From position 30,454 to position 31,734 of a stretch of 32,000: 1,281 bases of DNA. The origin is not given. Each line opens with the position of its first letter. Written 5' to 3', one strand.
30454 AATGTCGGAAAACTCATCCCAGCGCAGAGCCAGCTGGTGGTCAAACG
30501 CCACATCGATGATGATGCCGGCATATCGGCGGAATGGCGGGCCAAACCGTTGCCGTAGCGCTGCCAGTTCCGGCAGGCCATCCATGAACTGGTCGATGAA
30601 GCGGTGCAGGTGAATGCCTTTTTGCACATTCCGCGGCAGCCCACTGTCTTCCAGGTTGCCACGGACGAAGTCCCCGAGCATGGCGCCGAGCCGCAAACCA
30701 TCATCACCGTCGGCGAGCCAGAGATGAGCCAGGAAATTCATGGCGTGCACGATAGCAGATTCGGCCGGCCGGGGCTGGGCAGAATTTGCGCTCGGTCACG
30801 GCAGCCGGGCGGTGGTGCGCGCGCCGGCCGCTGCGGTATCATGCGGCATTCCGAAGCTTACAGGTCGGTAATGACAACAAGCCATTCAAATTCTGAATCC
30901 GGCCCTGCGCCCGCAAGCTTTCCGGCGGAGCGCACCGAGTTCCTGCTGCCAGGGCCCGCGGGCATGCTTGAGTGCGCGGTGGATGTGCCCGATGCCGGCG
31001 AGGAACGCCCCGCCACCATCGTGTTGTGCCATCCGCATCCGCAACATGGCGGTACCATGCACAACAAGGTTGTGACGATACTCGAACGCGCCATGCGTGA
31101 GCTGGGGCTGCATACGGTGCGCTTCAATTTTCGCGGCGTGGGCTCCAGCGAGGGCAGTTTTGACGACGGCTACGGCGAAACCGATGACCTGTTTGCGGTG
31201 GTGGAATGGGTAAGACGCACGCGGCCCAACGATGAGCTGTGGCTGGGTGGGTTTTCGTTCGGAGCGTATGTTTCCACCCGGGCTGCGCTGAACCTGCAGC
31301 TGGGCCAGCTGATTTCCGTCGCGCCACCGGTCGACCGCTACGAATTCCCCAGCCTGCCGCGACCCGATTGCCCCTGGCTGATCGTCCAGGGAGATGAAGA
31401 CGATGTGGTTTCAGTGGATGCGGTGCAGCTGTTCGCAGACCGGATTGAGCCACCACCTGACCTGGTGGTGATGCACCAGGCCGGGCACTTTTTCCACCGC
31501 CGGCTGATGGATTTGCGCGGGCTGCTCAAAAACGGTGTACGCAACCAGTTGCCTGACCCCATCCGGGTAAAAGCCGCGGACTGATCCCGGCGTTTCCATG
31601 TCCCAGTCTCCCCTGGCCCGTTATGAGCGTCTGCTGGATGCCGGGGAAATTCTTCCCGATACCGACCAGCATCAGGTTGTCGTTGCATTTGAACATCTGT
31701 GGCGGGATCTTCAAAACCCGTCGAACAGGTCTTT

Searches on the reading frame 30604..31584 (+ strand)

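Call 53: search_protein_families(library=pfam, proteins=[window:30604-31584:+], max_evalue=0.001)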
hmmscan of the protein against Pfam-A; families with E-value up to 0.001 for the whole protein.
window:30604-31584:+ (326 aa): 5 families
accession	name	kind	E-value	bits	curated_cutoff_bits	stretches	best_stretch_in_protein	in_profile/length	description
PF00561.26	Abhydrolase_1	-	4.9e-11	43.2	25.8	1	140-230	4-89/245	alpha/beta hydrolase fold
PF02129.25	Peptidase_S15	-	7.2e-11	42.7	23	1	153-247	35-134/262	X-Pro dipeptidyl-peptidase (S15 family)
PF12146.15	Hydrolase_4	-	3.7e-10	39.9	27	1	148-243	11-111/239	Serine aminopeptidase, S33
PF12697.13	Abhydrolase_6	-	3.3e-07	31.6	26.3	1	139-241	1-93/217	Alpha/beta hydrolase family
PF20408.4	Abhydrolase_11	-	4.5e-05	23.7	27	1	148-300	11-170/193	Alpha/beta hydrolase domain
